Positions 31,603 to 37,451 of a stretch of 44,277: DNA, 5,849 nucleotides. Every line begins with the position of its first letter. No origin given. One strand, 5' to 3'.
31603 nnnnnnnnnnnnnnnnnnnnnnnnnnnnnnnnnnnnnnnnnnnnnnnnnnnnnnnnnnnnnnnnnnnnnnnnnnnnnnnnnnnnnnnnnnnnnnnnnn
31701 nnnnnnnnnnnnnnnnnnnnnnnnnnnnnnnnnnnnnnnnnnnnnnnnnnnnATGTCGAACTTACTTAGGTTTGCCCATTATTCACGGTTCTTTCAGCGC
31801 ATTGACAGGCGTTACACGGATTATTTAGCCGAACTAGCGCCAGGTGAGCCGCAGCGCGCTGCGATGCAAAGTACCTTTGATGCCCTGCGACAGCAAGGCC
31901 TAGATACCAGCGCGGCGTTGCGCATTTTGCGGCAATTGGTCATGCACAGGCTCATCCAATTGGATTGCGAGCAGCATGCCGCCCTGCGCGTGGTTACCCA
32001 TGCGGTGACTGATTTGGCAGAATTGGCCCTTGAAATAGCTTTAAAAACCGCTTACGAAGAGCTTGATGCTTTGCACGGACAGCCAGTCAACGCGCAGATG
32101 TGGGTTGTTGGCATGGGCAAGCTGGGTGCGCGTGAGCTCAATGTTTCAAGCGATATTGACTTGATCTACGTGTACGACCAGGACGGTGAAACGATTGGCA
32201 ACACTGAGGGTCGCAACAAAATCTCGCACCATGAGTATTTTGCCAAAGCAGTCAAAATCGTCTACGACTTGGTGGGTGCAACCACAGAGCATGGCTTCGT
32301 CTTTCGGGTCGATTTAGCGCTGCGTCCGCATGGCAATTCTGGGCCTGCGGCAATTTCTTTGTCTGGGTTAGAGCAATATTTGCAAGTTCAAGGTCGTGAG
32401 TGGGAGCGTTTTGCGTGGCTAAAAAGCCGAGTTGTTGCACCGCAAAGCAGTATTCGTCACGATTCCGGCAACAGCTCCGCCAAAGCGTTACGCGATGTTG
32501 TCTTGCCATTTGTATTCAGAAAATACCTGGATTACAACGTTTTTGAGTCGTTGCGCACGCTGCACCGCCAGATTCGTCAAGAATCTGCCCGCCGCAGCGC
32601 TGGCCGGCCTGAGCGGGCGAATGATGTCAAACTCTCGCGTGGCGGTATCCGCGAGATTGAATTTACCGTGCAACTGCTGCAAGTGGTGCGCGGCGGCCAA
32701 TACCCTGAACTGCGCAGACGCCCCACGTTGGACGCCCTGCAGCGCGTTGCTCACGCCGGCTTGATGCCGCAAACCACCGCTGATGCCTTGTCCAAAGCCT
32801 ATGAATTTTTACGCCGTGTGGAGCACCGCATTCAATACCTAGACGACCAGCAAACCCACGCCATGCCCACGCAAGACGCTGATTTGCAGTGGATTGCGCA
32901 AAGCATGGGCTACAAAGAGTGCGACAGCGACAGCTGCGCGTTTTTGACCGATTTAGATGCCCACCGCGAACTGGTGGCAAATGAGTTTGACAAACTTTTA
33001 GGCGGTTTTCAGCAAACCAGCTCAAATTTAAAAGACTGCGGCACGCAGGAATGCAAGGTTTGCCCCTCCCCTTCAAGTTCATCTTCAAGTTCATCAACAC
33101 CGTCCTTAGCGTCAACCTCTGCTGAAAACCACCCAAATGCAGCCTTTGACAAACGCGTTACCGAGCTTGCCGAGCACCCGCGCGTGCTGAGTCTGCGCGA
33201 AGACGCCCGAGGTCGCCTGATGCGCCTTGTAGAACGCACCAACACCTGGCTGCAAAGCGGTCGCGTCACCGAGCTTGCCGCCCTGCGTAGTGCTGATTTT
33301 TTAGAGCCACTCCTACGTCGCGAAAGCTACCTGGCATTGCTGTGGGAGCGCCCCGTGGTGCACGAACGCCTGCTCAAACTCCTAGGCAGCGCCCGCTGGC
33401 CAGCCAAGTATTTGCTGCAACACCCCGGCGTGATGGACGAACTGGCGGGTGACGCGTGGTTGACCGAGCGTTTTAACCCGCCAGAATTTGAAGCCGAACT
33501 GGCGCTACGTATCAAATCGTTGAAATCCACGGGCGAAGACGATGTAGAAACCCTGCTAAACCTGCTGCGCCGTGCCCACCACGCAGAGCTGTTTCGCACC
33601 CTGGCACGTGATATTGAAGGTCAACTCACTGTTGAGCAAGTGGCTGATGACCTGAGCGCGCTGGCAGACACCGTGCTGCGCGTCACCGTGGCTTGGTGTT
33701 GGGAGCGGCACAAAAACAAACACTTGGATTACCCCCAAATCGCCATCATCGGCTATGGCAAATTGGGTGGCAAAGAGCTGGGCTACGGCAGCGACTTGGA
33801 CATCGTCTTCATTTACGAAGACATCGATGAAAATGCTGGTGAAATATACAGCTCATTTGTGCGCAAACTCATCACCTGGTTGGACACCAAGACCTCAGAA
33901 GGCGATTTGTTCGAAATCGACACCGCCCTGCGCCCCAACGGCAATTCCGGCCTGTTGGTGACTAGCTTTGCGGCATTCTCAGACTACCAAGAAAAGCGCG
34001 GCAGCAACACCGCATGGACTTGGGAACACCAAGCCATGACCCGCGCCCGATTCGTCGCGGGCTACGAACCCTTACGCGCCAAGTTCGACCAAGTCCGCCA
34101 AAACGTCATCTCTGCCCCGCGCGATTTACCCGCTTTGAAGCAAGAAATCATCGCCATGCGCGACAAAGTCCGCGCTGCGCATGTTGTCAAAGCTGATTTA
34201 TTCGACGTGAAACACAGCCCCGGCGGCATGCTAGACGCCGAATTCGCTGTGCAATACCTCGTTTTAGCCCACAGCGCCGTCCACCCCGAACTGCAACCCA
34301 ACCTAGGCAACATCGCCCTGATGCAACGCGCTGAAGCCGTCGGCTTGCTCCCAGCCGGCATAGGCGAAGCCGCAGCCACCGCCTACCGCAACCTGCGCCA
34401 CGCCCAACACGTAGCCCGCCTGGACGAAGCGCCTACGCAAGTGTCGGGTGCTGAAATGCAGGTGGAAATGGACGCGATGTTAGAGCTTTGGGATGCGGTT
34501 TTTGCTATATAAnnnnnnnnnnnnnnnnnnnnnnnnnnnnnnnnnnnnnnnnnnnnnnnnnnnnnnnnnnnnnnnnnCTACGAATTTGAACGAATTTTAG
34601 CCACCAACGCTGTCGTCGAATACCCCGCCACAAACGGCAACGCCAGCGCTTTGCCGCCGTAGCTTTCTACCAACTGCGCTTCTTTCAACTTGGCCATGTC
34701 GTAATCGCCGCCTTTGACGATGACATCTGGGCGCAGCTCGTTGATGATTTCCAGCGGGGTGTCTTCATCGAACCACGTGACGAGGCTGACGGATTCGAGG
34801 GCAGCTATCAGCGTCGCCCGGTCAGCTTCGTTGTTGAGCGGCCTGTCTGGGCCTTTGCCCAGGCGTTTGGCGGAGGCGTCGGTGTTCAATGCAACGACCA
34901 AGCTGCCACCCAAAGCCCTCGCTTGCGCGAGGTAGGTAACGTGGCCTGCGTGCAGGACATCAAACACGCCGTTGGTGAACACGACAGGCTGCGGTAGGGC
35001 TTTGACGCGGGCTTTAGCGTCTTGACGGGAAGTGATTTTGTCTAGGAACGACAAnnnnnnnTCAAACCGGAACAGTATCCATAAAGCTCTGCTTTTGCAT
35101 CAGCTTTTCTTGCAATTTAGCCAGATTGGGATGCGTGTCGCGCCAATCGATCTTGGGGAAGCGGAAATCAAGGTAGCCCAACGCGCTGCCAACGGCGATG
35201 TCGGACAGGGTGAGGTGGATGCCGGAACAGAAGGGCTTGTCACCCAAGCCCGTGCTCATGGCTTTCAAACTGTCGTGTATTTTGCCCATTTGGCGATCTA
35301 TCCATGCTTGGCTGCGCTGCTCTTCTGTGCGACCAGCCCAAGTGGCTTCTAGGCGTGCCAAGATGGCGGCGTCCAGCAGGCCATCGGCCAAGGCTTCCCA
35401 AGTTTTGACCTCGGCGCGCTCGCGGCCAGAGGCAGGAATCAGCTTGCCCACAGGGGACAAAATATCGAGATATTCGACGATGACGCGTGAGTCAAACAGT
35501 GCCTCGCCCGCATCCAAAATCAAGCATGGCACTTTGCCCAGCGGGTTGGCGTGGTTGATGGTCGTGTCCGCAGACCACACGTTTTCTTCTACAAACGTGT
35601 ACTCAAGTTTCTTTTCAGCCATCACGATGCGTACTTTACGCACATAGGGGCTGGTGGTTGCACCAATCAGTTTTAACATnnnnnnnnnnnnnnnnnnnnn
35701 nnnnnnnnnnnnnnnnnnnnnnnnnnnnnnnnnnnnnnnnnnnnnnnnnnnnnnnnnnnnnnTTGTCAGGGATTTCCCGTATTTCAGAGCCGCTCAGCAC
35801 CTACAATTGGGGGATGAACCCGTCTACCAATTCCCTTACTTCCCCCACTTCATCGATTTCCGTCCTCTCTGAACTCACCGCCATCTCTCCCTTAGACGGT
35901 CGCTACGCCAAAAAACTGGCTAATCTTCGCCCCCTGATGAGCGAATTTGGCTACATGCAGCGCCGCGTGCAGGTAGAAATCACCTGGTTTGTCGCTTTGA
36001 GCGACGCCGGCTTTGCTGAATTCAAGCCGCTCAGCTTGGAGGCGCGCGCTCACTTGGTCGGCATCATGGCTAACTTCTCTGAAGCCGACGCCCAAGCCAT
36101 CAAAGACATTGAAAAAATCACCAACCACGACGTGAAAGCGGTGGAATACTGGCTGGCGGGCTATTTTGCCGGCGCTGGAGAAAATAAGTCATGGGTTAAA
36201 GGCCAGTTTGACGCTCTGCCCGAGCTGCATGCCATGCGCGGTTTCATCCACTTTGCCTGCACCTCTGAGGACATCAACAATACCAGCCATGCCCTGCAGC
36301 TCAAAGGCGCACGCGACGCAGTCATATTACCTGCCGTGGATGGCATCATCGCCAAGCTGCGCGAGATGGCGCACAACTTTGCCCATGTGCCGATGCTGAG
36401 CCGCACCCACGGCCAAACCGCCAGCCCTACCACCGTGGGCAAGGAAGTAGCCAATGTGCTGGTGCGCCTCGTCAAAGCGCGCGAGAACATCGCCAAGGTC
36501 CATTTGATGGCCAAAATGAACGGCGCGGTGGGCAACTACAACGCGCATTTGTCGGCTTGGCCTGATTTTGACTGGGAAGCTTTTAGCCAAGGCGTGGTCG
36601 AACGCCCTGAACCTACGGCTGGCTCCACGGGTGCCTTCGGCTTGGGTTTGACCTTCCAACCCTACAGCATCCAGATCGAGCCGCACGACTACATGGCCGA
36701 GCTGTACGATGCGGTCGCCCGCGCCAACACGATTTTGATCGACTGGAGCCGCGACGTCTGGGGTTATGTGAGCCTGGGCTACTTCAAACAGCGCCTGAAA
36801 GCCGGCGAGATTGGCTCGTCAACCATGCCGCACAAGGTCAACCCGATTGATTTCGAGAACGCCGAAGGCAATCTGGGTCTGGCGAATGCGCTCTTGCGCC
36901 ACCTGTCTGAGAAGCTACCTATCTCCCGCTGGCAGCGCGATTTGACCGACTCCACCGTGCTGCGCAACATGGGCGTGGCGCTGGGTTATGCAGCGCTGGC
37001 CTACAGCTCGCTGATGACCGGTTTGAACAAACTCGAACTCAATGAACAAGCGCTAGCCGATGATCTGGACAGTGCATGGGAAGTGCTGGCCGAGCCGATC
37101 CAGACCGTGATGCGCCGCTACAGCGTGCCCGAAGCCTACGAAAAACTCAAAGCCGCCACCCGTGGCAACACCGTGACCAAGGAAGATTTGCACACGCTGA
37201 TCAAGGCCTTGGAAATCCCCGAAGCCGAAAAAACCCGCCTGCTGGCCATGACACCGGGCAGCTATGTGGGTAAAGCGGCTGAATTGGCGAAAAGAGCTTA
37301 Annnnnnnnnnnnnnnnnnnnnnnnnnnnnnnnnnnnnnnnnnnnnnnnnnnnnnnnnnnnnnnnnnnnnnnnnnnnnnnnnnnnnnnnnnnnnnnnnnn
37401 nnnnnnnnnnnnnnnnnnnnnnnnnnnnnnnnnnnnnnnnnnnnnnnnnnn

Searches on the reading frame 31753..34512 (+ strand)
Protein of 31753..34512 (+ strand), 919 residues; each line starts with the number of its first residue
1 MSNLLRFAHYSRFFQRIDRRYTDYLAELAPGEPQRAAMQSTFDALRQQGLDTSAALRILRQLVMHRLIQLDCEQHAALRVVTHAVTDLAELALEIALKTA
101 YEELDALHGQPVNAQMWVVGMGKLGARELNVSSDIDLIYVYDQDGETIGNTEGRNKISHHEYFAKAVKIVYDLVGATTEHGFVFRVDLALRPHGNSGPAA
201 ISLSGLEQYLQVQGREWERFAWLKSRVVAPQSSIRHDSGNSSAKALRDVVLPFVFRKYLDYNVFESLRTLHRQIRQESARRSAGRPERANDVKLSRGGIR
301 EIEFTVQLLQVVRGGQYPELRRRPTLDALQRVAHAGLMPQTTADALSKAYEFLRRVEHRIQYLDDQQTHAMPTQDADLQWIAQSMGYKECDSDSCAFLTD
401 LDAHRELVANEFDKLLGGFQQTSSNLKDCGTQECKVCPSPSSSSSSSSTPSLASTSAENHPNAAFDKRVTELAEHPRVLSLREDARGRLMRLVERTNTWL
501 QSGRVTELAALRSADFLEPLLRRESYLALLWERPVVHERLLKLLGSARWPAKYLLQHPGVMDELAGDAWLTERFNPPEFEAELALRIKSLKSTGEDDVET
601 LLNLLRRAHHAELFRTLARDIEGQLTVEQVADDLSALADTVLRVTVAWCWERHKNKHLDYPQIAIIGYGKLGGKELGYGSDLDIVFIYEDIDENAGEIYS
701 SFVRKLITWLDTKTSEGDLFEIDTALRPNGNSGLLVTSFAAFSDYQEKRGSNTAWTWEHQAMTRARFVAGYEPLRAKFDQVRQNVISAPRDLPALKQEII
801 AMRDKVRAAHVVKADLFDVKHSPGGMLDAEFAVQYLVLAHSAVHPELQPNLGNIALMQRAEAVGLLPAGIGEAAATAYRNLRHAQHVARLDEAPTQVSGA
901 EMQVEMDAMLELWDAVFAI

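Call 12: search_protein_families(library=pfam, proteins=[window:31753-34512:+], max_evalue=0.001)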
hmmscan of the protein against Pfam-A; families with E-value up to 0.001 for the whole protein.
window:31753-34512:+ (919 aa): 2 families
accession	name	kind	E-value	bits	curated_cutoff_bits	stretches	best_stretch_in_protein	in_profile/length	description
PF03710.21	GlnE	-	5.5e-105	350.7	24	2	538-780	2-251/252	Glutamate-ammonia ligase adenylyltransferase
PF08335.16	GlnD_UR_UTase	-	2.5e-36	125.2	21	1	269-416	2-141/141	GlnD PII-uridylyltransferase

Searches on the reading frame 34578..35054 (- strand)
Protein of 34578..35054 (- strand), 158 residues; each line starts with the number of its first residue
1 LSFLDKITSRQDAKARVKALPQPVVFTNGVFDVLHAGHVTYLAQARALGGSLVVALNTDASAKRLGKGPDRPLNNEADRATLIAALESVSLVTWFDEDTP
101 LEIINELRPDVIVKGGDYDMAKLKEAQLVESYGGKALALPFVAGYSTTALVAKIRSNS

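Call 12: search_protein_families(library=pfam, proteins=[window:34578-35054:-], max_evalue=0.001)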
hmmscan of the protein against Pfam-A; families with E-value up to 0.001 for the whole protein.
window:34578-35054:- (158 aa): 1 family
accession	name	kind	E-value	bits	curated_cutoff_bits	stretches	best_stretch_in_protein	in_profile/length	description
PF01467.32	CTP_transf_like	-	9.4e-17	61.9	21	1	26-134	1-104/133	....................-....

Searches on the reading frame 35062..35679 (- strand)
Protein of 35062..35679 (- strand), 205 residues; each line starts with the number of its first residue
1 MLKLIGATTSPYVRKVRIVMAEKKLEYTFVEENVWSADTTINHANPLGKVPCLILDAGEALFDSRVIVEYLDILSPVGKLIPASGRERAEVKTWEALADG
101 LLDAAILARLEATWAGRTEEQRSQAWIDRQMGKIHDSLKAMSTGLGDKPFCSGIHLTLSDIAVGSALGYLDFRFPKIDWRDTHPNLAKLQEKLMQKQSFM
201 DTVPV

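Call 12: search_protein_families(library=pfam, proteins=[window:35062-35679:-], max_evalue=0.001)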
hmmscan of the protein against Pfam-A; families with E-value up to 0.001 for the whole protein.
window:35062-35679:- (205 aa): 5 families
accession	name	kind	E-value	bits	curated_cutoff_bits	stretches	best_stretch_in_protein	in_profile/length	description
PF13417.12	GST_N_3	-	1.2e-16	61.2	22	1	4-74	1-70/75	Glutathione S-transferase, N-terminal domain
PF13409.12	GST_N_2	-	4.7e-16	59.6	25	1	9-72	1-68/70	Glutathione S-transferase, N-terminal domain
PF13410.11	GST_C_2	-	1.1e-13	51.6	24.9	1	124-187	1-64/69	Glutathione S-transferase, C-terminal domain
PF02798.26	GST_N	-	6.9e-10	39.6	20.9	1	2-72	3-75/76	Glutathione S-transferase, N-terminal domain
PF00043.30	GST_C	-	7.7e-05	23.3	20.7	1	119-195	16-91/93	Glutathione S-transferase, C-terminal domain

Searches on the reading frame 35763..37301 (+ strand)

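Call 12: search_protein_families(library=pfam, proteins=[window:35763-37301:+], max_evalue=0.001)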
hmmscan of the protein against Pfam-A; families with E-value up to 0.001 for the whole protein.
window:35763-37301:+ (512 aa): 2 families
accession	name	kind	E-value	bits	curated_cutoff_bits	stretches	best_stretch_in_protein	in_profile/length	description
PF08328.16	ASL_C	-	1.3e-49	167.5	35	1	388-502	1-115/115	Adenylosuccinate lyase C-terminal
PF00206.25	Lyase_1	-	2.2e-49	169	27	1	46-369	1-305/312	Lyase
